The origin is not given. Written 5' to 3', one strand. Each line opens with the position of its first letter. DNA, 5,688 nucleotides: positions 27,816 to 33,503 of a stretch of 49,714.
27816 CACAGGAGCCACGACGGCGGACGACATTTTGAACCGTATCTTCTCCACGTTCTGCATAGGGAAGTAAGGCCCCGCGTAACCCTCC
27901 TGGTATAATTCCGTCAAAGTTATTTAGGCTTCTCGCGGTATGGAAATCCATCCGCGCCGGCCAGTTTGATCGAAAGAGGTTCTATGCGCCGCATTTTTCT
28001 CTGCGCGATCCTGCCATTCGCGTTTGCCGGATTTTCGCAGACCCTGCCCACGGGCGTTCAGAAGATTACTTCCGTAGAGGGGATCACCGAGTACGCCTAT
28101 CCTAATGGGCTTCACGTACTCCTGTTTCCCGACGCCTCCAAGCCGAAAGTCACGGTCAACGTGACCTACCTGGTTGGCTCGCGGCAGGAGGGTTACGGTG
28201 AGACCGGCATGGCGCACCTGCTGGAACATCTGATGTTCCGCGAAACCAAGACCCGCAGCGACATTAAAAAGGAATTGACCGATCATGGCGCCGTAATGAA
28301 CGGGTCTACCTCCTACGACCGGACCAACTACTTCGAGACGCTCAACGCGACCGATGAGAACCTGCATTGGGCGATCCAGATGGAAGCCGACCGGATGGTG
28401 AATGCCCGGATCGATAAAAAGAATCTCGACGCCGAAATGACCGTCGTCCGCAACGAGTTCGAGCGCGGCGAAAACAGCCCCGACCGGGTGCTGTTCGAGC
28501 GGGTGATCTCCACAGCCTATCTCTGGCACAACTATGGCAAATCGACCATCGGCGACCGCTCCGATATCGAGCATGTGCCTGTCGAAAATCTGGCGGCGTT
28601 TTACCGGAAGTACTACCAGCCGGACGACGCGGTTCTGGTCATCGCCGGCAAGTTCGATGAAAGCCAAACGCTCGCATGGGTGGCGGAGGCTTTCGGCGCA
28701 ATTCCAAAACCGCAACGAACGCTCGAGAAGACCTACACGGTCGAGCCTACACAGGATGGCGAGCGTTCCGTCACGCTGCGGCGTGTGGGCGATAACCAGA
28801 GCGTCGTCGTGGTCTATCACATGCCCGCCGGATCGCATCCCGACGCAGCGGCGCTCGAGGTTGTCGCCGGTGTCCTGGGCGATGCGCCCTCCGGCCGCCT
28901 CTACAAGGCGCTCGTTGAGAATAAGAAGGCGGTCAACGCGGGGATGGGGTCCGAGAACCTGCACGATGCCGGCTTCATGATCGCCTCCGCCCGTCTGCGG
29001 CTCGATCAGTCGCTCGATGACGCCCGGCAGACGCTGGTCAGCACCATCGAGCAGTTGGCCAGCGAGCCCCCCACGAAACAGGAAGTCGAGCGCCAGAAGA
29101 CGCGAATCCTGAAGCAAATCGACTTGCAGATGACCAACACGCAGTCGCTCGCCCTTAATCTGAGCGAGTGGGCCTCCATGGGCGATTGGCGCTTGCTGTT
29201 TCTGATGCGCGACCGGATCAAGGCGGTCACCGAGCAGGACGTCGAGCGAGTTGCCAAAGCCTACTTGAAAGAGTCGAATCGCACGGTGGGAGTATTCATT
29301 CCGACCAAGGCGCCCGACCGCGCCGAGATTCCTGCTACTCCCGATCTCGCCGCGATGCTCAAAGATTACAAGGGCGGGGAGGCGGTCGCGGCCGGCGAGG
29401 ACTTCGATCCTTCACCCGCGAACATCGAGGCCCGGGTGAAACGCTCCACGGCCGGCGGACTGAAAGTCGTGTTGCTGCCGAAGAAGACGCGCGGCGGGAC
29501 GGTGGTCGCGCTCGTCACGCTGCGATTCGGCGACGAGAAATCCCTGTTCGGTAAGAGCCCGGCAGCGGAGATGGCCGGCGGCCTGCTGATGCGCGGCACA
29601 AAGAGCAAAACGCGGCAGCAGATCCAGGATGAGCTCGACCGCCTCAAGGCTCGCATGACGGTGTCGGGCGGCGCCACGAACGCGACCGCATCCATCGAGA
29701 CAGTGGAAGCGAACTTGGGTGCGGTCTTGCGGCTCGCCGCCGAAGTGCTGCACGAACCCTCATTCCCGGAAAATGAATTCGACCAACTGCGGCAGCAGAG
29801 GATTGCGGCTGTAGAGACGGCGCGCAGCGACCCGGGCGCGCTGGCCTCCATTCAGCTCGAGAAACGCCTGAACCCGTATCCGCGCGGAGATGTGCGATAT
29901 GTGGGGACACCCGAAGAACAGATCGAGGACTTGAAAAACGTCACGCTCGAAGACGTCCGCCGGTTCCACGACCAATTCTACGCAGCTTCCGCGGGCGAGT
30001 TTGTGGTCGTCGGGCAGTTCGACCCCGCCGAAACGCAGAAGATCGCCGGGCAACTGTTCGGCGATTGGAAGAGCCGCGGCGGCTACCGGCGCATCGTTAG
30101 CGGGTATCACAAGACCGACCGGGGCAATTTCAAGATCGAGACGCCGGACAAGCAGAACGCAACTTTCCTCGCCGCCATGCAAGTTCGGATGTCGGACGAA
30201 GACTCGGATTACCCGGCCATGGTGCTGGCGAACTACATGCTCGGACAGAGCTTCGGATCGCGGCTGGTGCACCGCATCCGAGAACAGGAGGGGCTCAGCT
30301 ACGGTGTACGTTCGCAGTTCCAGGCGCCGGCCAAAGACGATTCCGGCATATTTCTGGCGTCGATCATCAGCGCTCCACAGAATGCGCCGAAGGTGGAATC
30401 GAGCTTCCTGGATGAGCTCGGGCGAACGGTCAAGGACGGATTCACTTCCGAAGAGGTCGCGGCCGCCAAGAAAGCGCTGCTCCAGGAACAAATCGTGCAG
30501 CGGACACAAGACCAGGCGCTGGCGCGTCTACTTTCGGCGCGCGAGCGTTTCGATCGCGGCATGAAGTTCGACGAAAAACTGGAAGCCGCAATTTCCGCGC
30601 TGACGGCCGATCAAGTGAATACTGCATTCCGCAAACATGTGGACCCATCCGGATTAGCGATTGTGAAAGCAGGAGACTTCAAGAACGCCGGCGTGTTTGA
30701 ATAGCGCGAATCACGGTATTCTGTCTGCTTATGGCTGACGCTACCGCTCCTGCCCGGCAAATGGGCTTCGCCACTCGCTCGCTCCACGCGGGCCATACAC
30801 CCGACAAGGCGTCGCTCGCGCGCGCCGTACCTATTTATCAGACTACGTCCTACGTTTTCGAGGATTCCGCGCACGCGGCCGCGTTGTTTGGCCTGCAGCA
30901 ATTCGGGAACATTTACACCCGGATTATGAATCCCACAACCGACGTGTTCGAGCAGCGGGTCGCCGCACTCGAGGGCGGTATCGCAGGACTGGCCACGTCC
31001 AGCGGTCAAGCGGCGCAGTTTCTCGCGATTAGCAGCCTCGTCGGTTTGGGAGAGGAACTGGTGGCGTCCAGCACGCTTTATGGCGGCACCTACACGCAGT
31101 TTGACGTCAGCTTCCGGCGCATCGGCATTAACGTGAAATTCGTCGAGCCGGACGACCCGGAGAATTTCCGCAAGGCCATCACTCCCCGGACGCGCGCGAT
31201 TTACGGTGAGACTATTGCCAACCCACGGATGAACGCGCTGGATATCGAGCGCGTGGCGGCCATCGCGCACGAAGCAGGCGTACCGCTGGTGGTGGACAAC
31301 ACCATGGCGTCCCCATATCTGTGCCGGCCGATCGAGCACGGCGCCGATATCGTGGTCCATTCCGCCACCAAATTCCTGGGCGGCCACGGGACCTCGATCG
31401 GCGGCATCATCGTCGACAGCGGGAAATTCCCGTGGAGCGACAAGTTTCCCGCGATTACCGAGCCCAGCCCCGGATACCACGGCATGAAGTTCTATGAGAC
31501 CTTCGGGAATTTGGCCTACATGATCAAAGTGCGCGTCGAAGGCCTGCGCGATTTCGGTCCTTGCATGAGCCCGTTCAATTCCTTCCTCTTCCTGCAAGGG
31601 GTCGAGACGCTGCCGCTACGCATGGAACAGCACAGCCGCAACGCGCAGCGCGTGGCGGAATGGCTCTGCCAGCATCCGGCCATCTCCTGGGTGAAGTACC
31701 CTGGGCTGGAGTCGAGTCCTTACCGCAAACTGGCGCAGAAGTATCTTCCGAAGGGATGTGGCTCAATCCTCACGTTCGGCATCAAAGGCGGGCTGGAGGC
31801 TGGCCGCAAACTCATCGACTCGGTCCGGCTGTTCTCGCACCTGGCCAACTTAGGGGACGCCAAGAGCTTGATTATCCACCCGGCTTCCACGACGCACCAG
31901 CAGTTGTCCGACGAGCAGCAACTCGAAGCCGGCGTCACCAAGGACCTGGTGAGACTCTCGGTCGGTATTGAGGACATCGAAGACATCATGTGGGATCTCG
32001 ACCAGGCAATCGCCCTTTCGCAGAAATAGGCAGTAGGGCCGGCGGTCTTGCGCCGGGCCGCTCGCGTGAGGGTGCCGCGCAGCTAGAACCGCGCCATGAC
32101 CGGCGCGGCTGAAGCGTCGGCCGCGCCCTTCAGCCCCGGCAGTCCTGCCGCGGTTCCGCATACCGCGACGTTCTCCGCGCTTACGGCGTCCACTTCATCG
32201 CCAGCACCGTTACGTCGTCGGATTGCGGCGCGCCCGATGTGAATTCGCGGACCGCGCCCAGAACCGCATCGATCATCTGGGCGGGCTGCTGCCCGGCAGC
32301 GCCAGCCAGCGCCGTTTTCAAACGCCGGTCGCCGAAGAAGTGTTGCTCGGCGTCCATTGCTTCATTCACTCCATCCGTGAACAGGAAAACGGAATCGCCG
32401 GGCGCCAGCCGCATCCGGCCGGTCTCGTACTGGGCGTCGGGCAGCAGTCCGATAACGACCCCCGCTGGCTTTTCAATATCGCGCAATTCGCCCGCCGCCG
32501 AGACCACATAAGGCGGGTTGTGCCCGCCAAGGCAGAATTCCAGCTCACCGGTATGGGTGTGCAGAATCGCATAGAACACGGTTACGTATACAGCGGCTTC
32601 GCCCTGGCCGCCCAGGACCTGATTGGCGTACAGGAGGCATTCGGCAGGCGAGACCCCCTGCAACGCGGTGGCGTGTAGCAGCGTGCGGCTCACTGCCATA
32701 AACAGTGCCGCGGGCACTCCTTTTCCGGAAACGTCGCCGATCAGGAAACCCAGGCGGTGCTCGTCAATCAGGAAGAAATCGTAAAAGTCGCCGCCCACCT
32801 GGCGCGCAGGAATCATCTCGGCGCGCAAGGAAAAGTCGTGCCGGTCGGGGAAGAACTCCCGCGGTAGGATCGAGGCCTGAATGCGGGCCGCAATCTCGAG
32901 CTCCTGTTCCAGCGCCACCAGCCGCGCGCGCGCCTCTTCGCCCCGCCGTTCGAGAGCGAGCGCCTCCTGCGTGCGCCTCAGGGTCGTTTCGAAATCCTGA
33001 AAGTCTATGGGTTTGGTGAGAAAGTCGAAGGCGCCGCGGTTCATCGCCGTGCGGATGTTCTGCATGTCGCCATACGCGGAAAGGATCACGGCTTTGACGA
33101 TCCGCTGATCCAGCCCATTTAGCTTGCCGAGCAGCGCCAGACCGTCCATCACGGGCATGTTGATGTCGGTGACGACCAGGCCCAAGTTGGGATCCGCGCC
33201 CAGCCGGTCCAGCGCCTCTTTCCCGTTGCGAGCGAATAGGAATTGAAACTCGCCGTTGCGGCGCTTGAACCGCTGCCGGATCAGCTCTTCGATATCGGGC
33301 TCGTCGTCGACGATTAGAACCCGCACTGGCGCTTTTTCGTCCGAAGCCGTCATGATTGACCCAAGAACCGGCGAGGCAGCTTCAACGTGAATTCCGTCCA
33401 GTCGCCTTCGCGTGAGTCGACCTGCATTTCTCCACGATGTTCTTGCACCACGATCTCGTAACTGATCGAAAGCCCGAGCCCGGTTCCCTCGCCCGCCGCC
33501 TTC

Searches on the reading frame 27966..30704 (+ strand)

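Call 68: search_protein_families(library=pfam, proteins=[window:27966-30704:+], max_evalue=0.001)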
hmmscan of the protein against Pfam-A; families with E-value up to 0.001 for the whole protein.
window:27966-30704:+ (912 aa): 2 families
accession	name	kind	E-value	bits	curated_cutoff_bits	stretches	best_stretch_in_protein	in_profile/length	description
PF05193.26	Peptidase_M16_C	-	5.8e-69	232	23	2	658-838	1-181/181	Peptidase M16 inactive domain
PF00675.25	Peptidase_M16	-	3e-26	92.5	22.3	1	54-197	5-148/149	Insulinase (Peptidase family M16)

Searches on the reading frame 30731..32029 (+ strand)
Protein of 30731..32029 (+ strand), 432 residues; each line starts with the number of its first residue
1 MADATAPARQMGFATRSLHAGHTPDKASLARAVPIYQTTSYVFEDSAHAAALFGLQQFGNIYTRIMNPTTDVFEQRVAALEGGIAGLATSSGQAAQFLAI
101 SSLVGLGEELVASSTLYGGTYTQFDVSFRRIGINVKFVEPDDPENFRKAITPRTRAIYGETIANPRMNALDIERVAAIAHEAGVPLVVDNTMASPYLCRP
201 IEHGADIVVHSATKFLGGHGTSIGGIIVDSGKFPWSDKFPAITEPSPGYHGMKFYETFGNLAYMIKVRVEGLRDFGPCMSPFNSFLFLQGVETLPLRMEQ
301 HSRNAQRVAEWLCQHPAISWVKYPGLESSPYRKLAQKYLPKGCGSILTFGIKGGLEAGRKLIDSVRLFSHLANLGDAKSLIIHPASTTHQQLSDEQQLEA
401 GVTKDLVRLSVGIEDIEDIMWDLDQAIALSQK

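Call 68: search_protein_families(library=pfam, proteins=[window:30731-32029:+], max_evalue=0.001)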
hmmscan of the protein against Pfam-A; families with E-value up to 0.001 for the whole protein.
window:30731-32029:+ (432 aa): 4 families
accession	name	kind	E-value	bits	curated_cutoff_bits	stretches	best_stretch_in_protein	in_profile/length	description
PF01053.26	Cys_Met_Meta_PP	-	1.6e-139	465.1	27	1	15-427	2-380/381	Cys/Met metabolism PLP-dependent enzyme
PF01041.23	DegT_DnrJ_EryC1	-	2.4e-08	34.1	19.8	1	66-193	22-149/360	DegT/DnrJ/EryC1/StrS aminotransferase family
PF01212.27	Beta_elim_lyase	-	4.7e-05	23.3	27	1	67-310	31-263/288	Beta-eliminating lyase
PF00266.25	Aminotran_5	-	0.00018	21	21.5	1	142-223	128-210/371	Aminotransferase class-V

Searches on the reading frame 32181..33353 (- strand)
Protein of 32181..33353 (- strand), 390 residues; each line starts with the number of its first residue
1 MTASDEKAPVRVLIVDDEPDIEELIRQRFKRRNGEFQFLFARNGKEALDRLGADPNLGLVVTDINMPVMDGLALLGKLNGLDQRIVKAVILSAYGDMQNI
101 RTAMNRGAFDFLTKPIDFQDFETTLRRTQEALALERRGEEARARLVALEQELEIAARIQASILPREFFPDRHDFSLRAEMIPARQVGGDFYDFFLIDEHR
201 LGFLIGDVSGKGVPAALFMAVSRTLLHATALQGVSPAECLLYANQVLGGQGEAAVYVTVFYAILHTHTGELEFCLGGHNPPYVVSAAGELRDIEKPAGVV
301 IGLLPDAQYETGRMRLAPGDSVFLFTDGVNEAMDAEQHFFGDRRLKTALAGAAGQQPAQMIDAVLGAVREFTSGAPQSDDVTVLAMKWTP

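Call 68: search_protein_families(library=pfam, proteins=[window:32181-33353:-], max_evalue=0.001)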
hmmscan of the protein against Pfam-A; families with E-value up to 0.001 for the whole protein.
window:32181-33353:- (390 aa): 2 families
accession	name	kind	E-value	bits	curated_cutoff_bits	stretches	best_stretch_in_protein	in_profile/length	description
PF07228.17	SpoIIE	-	5e-52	177.1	25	1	197-388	1-191/192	Stage II sporulation protein E (SpoIIE)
PF00072.30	Response_reg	-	3.6e-22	79.1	30.2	1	12-124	1-109/111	Response regulator receiver domain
